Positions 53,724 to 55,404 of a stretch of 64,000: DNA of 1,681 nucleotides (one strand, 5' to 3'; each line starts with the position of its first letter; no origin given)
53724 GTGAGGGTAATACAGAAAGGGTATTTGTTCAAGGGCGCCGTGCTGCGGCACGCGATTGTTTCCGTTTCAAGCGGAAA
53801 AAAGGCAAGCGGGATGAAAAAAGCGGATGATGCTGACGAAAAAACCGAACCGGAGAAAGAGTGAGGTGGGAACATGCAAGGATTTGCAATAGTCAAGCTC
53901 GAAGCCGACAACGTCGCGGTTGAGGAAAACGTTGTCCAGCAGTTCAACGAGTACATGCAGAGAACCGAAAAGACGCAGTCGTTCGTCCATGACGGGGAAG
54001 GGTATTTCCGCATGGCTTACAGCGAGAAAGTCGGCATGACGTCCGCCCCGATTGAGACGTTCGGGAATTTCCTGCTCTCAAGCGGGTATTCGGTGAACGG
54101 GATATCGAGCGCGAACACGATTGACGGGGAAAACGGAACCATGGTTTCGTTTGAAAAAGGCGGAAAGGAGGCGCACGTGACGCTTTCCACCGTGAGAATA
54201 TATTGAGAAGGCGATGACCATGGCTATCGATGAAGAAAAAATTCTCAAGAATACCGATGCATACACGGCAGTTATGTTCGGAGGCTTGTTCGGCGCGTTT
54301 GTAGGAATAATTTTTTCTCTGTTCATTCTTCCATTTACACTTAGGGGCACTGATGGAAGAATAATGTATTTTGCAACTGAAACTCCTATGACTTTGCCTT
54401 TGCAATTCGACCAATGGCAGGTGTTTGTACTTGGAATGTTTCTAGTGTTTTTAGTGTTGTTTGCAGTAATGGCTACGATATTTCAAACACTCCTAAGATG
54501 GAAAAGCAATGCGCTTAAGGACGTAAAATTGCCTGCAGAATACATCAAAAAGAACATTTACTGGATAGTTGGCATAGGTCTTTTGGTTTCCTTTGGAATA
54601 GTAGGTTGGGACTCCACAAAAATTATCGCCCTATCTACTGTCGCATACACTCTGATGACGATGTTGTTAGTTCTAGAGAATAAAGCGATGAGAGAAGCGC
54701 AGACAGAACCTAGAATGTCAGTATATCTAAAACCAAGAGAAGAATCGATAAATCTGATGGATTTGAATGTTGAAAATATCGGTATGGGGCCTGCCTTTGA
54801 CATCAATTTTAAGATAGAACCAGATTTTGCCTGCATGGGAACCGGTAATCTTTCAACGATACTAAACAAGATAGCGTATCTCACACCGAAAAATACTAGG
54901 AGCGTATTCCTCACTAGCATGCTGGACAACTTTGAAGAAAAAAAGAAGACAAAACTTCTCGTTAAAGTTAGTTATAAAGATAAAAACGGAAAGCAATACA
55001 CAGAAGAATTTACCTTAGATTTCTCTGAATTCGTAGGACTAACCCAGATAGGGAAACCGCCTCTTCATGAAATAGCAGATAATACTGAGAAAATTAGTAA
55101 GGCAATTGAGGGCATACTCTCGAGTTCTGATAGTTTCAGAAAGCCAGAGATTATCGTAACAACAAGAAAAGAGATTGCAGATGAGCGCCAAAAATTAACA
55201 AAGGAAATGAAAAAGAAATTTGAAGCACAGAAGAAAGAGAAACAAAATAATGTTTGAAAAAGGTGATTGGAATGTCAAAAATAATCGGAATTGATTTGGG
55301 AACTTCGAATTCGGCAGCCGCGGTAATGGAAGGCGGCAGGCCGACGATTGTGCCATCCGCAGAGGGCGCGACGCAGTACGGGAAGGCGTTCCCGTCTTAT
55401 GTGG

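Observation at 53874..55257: grpE-dnaK operon interrupted by two inserted genes, one a low-GC membrane protein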

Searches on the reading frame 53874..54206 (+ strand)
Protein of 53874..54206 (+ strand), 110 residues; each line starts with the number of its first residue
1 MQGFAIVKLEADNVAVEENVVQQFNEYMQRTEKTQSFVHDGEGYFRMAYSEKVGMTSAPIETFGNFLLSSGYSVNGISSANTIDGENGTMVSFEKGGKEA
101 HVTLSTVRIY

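Call 4: search_protein_families(library=pfam, proteins=[window:53874-54206:+], max_evalue=0.1)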
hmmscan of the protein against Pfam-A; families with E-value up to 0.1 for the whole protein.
window:53874-54206:+ (110 aa): 1 family
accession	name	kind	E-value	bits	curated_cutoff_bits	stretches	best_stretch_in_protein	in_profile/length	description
PF13205.12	Big_5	-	0.029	15.5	23.6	1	10-74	15-81/105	Bacterial Ig-like domain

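Call 5: search_protein_families(library=ncbifam, proteins=[window:53874-54206:+], max_evalue=0.1)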
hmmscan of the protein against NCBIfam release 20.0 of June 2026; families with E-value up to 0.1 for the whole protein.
window:53874-54206:+ (110 aa): 0 families

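Call 6: search_protein_families(library=padloc, proteins=[window:53874-54206:+], max_evalue=1)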
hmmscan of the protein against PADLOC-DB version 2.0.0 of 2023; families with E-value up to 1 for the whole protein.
window:53874-54206:+ (110 aa): 0 families

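Call 7: search_protein_families(library=phrogs, proteins=[window:53874-54206:+], max_evalue=1)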
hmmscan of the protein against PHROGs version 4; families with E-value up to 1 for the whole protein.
window:53874-54206:+ (110 aa): 0 families

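Call 12: find_homologous_proteins(query=window:53874-54206:+)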
Query window:53874-54206:+ (110 aa): 21 proteins with E <= 0.001 among 21 candidates.
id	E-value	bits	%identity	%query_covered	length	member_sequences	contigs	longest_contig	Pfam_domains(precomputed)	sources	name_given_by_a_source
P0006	6.9e-60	217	91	100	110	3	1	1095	-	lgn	-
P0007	1.7e-54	200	85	100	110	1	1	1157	-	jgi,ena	-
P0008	2.9e-54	199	86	100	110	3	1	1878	-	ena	-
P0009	4.6e-52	192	82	100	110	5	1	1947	-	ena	-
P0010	1.9e-50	187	78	100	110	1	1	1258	-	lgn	-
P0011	2.4e-50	187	80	100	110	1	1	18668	-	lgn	-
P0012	2.6e-42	161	71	100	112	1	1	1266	-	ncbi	-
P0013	2.8e-42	161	69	100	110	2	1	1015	-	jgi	-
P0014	6.6e-42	160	70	100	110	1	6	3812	-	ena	-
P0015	1.2e-41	159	68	100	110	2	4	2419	-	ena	-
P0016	2.6e-41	158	68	100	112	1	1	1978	-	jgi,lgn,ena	-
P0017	3.9e-41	157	68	100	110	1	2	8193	-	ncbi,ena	-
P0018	1.0e-39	153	70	100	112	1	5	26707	-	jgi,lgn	-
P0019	3.7e-38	148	61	100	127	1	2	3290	-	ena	-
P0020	4.5e-33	131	60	100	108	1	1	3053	-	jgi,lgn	-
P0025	5.9e-25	105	48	100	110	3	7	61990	-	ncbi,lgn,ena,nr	ncbi:TPA: hypothetical protein HA225_03820 [Candidatus Micrarchaeota archaeon]|nr:hypothetical prote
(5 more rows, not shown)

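Call 13: find_encoding_contigs(protein=P0011, flank=5000, max_places=2)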
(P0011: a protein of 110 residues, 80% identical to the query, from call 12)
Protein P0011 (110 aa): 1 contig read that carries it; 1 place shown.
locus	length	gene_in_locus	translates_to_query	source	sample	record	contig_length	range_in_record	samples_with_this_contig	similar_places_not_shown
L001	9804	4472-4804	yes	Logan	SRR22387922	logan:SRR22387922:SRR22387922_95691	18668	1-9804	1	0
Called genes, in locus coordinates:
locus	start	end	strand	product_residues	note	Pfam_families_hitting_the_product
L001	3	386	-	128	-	?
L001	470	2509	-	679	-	PF00493:MCM (faint), PF01078:Mg_chelatase, PF00004:AAA (faint), PF13654:AAA_32 (weak), PF00158:Sigma54_activat (weak), PF20436:LonB_AAA-LID, PF05362:Lon_C, PF13541:ChlI, +1 more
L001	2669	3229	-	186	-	-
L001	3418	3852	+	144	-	-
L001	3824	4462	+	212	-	PF01025:GrpE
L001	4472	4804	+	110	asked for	-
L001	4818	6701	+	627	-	PF00012:HSP70, PF06723:MreB_Mbl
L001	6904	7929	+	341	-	PF13406:SLT_2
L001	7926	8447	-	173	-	PF12802:MarR_2 (weak), PF24034:DUF7343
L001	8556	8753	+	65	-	PF00403:HMA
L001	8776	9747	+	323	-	PF00403:HMA (weak)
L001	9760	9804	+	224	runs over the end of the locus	PF13473:Cupredoxin_1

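Call 14: find_encoding_contigs(protein=P0018, flank=5000, max_places=2)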
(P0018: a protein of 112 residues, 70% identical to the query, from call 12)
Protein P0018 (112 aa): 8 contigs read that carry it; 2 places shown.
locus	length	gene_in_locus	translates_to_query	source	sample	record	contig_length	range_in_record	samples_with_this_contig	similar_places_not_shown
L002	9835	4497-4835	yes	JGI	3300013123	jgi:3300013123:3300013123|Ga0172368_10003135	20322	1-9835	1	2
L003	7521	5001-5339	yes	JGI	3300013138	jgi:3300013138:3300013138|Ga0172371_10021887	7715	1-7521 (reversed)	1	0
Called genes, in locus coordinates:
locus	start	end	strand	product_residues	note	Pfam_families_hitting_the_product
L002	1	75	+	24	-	?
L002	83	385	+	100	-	-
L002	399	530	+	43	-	-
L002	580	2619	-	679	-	PF00493:MCM (faint), PF01078:Mg_chelatase, PF05496:RuvB_N (faint), PF13654:AAA_32 (weak), PF00158:Sigma54_activat, PF20436:LonB_AAA-LID, PF05362:Lon_C, PF13541:ChlI, +4 more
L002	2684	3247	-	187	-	-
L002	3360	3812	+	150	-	-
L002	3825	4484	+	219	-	PF01025:GrpE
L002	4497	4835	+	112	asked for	-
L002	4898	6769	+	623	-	PF00012:HSP70, PF06723:MreB_Mbl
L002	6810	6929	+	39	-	-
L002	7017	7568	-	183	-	PF12802:MarR_2 (faint), PF24034:DUF7343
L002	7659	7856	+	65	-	PF00403:HMA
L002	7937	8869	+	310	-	-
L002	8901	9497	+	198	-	PF13473:Cupredoxin_1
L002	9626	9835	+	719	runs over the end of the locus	PF00403:HMA, PF00122:E1-E2_ATPase, PF00702:Hydrolase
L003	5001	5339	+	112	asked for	-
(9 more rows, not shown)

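Call 15: find_encoding_contigs(protein=P0025, flank=5000, max_places=2)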
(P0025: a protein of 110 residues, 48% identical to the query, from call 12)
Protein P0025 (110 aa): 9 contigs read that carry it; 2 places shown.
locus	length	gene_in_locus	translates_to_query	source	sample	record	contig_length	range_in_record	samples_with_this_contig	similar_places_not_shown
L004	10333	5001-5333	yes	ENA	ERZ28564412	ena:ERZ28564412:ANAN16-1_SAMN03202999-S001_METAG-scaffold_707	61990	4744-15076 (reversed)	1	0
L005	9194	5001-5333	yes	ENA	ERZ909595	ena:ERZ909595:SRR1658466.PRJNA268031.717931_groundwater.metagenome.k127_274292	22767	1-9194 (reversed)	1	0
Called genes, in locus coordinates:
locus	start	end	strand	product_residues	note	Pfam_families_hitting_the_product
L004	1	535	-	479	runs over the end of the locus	PF07690:MFS_1 (weak), PF12832:MFS_1_like (weak), PF07690:MFS_1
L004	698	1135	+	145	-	-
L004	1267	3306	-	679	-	PF00493:MCM (faint), PF01078:Mg_chelatase, PF05496:RuvB_N (faint), PF13654:AAA_32, PF00158:Sigma54_activat, PF20436:LonB_AAA-LID, PF05362:Lon_C, PF13541:ChlI, +4 more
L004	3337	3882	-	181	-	-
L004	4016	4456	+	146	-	PF01978:TrmB (weak), PF01022:HTH_5 (weak)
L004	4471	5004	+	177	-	PF01025:GrpE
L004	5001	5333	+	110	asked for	-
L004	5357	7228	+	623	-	PF00012:HSP70, PF06723:MreB_Mbl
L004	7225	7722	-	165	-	PF12802:MarR_2, PF24034:DUF7343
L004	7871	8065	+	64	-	PF00403:HMA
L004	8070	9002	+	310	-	PF00403:HMA (weak)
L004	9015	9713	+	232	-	-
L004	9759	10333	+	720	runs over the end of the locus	PF00403:HMA, PF00122:E1-E2_ATPase, PF00702:Hydrolase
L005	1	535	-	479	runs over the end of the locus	PF07690:MFS_1 (weak), PF12832:MFS_1_like (weak), PF07690:MFS_1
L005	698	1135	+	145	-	-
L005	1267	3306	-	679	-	PF00493:MCM (faint), PF01078:Mg_chelatase, PF05496:RuvB_N (faint), PF13654:AAA_32, PF00158:Sigma54_activat, PF20436:LonB_AAA-LID, PF05362:Lon_C, PF13541:ChlI, +4 more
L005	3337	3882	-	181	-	-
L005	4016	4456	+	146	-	PF01978:TrmB (weak), PF01022:HTH_5 (weak)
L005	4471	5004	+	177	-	PF01025:GrpE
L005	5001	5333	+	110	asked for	-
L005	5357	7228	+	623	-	PF00012:HSP70, PF06723:MreB_Mbl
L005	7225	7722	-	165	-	PF12802:MarR_2, PF24034:DUF7343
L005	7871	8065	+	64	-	PF00403:HMA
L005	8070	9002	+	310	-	PF00403:HMA (weak)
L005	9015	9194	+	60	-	?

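Call 32: find_related_loci(query=A4, collection=genome_contigs, flank=4000)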
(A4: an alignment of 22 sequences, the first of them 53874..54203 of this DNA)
Query A4 (110 aa) in genome_contigs; peptide patterns used: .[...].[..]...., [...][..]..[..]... (x = any residue, [..] = any of these).
165 stretches matched a pattern; 4 encode a relative of the query (tblastn E <= 1e-3); 4 distinct loci.
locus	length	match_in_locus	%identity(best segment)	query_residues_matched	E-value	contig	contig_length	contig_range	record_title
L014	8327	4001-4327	59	1-110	6e-40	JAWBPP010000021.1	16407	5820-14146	MAG: Candidatus Anstonellaceae archaeon isolate HNT-4_202101_bins_86 HNT-4_202101_bins_86_scaffold_21, whole genome shot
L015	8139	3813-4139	54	1-110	2e-35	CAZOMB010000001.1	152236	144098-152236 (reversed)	MAG TPA_asm: Candidatus Micrarchaeota archaeon isolate binchicken_co334_127 genome assembly, contig: NODE_94_length_1522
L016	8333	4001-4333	52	1-110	2e-34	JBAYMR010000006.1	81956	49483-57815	MAG: Candidatus Micrarchaeia archaeon isolate SO_2016_LW1_44 scaffold00146_LW64-88_2016, whole genome shotgun sequence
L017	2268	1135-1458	49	1-110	1e-31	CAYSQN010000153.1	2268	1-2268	MAG TPA_asm: Candidatus Micrarchaeota archaeon isolate binchicken_co105_55 genome assembly, contig: NODE_72735_length_22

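Call 38: predict_structure(alignment_id=A4)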
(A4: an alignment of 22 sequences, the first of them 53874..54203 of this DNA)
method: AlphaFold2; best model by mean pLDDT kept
length: 110 residues; sequences in the alignment: 22
mean_pLDDT: 89.3   pTM: 0.83
mean pLDDT of the five models: 89.3, 88.9, 88.2, 88.1, 87.8
residues with pLDDT >= 90: 72; 70-90: 31; 50-70: 7; < 50: 0
segments of 3 or more residues with pLDDT < 50: none
pLDDT, mean of each block of 10 residues (from residue 1): 86 94 94 88 88 71 94 94 88 94 90
secondary structure, 60 per line:
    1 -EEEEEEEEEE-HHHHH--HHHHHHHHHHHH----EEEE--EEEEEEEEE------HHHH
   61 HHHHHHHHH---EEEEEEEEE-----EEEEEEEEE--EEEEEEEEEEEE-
elements in order: E2-11 H13-17 H20-31 E36-39 E42-50 H57-69 E73-81 E87-95 E98-109

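Call 44: fold_search(model_id=the predicted structure, library=pdb)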
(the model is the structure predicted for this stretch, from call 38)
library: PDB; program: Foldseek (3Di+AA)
matches with E <= 10: 1272; with E <= 0.001: 0
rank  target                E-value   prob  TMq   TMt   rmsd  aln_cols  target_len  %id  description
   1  4yhv                  1.5e-02  0.57  0.28  0.24  10.4       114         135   10  Yeast Prp3 C-terminal fragment 325-469 (released 2015-07-22)
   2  6xyb_C                1.6e-02  0.60  0.35  0.35  12.3       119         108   13  Crystal structure of Q4D6Q6, a conserved kinetoplastid-specific protein from Trypanosoma cruzi (released 2020-06-10)
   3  4hhu_A                1.8e-02  0.90  0.37  0.27  11.4       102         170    9  Crystal Structure of Engineered Protein. Northeast Structural Genomics Consortium Target OR280. (released 2012-10-24)
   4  6xyb_A                2.2e-02  0.51  0.35  0.36  12.0       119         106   14  Crystal structure of Q4D6Q6, a conserved kinetoplastid-specific protein from Trypanosoma cruzi (released 2020-06-10)
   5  6q2d_F                3.0e-02  0.77  0.38  0.15  15.2       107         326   10  Crystal structure of Methanobrevibacter smithii Dph2 in complex with Methanobrevibacter smithii elongation factor 2 (released 2019-10-16)
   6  8eif_B                3.2e-02  0.84  0.34  0.37   5.5        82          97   11  Crystal structure of unmodified Pseudomonas aeruginosa protein PA0709 (released 2023-09-27)
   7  9rwz_A                3.2e-02  0.66  0.34  0.07  10.8       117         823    9  ZSWIM8-CUL3 complex bound to AGO2-miR-7-CYRANO (released 2026-03-18)
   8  5i4a_A                3.8e-02  0.25  0.28  0.07  17.0       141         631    4  X-ray crystal structure of Marinitoga piezophila Argonaute in complex with 5' OH guide RNA (released 2016-03-30)
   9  6sga_FT               4.1e-02  0.33  0.32  0.19  11.7       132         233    9  Body domain of the mt-SSU assemblosome from Trypanosoma brucei (released 2019-09-18)
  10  4yhu_A                4.4e-02  0.23  0.25  0.23  11.1       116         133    9  Yeast Prp3 C-terminal fragment 296-469 (released 2015-07-22)
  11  8ecx_B                5.3e-02  0.69  0.32  0.35   5.8        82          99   11  PA0709 with glyoxal and BME modifications (released 2023-09-27)
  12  6sga_FS               5.3e-02  0.35  0.33  0.18  11.0       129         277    8  Body domain of the mt-SSU assemblosome from Trypanosoma brucei (released 2019-09-18)
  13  3m05_C                6.4e-02  0.23  0.29  0.31  11.4       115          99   13  The crystal structure of a functionally unknown protein PEPE_1480 from Pediococcus pentosaceus ATCC 25745 (released 2010-03-16)
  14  2vic_A                7.3e-02  0.84  0.37  0.29   4.3        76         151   10  CRYSTAL STRUCTURE OF THE ISHP608 TRANSPOSASE IN COMPLEX with Left end 26- mer DNA and manganese (released 2008-02-19)
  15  8ecx_A                7.7e-02  0.77  0.36  0.39   4.7        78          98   13  PA0709 with glyoxal and BME modifications (released 2023-09-27)
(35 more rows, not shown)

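Call 64: find_encoding_contigs(protein=P0006, flank=3000, max_places=3)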
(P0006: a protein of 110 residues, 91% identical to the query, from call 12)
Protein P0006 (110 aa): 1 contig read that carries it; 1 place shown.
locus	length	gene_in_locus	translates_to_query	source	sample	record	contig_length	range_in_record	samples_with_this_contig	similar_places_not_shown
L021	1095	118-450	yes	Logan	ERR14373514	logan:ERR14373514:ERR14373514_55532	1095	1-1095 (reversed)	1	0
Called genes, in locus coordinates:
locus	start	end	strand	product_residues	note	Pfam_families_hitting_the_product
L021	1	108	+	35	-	?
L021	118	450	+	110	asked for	-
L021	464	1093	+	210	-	?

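Call 65: find_encoding_contigs(protein=P0008, flank=3000, max_places=3)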
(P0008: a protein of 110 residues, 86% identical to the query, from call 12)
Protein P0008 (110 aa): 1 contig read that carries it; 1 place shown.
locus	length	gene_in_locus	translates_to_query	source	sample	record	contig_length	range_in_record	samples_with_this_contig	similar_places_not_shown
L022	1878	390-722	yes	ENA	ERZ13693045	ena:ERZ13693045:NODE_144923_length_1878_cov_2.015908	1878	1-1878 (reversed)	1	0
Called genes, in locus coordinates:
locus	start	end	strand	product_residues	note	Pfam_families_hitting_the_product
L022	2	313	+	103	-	?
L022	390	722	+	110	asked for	-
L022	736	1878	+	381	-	?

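Call 74: search_solved_structures(query=A4, max_evalue=1)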
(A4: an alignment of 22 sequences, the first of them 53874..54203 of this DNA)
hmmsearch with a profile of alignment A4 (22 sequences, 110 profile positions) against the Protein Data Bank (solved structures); distinct sequences matched with E-value up to 1: 4.
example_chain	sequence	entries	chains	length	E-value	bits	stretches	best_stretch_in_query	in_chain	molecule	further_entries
4diu_A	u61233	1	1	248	0.57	13.7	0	56-76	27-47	Engineered Protein PF00326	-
1r1d_A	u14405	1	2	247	0.59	13.6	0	56-75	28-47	Carboxylesterase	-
8ilt_A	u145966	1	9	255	0.85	13.1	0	56-75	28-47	Carboxylesterase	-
1tqh_A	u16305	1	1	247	0.87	13.1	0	56-75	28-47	Carboxylesterase precursor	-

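Call 97: find_related_loci(query=A4, collection=metagenome_contigs, flank=3500)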
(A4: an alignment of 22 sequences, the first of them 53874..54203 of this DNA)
Query A4 (110 aa) in metagenome_contigs; peptide patterns used: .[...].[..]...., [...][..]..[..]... (x = any residue, [..] = any of these).
192 stretches matched a pattern; 15 encode a relative of the query (tblastn E <= 1e-3); 15 distinct loci.
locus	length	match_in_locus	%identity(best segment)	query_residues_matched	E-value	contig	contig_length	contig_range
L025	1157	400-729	85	1-110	2e-65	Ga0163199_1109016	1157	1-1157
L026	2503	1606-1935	68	1-110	1e-49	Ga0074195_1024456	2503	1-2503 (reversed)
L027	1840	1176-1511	68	1-110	1e-49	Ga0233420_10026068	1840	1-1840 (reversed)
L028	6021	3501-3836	70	1-110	4e-48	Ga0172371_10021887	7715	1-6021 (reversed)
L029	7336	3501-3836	70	1-110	4e-48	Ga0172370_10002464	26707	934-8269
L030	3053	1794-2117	60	1-110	1e-40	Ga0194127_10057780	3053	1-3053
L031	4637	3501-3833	58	1-110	8e-38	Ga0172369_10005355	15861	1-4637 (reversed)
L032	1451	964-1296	55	1-110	1e-36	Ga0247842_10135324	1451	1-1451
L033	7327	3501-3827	54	1-110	5e-35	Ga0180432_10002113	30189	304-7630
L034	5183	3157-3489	52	1-110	6e-34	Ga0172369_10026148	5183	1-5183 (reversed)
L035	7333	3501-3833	52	1-110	8e-34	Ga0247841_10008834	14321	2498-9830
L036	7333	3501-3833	52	1-110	4e-34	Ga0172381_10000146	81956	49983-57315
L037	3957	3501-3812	49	1-110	6e-27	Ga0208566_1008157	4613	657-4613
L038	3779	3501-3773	51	1-97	7e-25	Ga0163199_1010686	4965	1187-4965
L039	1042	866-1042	51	1-57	6e-15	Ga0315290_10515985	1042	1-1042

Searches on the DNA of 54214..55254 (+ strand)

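Call 50: search_dna_similar(query=L006:1247-1939:+, collection=ecoli_genomes, mode=near, max_rows=8)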
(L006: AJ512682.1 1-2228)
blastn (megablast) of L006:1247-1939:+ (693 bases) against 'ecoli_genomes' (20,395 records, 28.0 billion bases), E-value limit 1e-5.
Records with a match: 105; places in all: 105; records where one place covers at least 80% of the query: 104.
Genomes with a match: 105 of 5426; with a place that covers at least 80% of the query: 104. Places per genome that has any: lowest 1, median 1, highest 1. On chromosomes: 105 places; on plasmids: 0.
Best place of each record, by identity: >=99% 86; 95-99% 13; 90-95% 1; 80-90% 5.
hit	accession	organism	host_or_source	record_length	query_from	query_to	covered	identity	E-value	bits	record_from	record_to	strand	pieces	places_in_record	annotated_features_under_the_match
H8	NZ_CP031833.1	Escherichia coli strain 2452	Homo sapiens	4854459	1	693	100%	99.7%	0e+0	1269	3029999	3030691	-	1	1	hypothetical protein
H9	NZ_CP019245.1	Escherichia coli strain Combat13F7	Homo sapiens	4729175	1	693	100%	99.7%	0e+0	1269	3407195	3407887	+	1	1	hypothetical protein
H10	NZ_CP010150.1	Escherichia coli strain D7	dog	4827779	1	693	100%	99.7%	0e+0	1269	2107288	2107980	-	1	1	hypothetical protein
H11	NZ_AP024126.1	Escherichia coli strain NS-NP030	Bos taurus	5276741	1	693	100%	99.7%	0e+0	1269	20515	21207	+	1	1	hypothetical protein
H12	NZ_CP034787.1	Escherichia coli strain ECCNB20-2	chicken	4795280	1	693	100%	99.7%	0e+0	1269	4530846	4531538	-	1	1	hypothetical protein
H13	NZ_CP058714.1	Escherichia coli strain M172-1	Manis javanica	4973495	1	693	100%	99.7%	0e+0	1269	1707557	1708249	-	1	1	hypothetical protein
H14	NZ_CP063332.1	Escherichia coli strain BS74R-D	Homo sapiens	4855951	1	693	100%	99.7%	0e+0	1269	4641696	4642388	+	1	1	hypothetical protein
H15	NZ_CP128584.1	Escherichia coli strain VG48B2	farm environment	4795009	1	693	100%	99.7%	0e+0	1269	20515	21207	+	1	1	hypothetical protein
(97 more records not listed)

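Call 53: get_annotated_region(hit=H8, flank=5000)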
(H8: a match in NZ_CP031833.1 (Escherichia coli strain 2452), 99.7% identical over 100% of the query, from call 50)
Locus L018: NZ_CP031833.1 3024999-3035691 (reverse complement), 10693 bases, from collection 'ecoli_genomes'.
description: Escherichia coli strain 2452 chromosome, complete genome
organism: Escherichia coli strain 2452 (NCBI taxid 562)
replicon: chromosome; assembly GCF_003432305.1
host: Homo sapiens; source: -; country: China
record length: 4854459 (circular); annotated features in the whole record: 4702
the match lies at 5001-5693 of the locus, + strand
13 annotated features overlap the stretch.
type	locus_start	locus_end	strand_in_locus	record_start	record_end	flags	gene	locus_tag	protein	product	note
CDS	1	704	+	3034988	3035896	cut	-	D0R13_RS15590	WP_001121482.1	baseplate assembly protein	-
CDS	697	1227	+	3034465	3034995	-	-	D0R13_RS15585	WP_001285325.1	phage tail protein I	-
CDS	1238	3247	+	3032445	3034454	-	-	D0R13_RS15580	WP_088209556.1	phage tail protein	-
CDS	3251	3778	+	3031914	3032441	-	-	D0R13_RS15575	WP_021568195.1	tail fiber assembly protein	-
CDS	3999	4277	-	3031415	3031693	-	-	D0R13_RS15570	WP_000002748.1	hypothetical protein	-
CDS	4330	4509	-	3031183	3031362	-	-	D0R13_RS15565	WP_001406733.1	DUF3606 domain-containing protein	-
CDS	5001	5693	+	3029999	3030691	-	-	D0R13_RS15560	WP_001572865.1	hypothetical protein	-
CDS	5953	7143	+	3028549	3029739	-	-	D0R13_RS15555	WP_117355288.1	phage tail sheath protein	-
CDS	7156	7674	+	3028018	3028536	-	-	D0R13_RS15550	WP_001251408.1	phage major tail tube protein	-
CDS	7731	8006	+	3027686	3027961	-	-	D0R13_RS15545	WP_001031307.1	phage tail assembly protein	-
CDS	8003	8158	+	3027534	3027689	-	-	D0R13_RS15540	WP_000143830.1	GpE family phage tail protein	-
CDS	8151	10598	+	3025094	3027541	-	-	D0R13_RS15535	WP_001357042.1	phage tail tape measure protein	-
CDS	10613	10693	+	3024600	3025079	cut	-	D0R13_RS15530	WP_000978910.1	phage tail protein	-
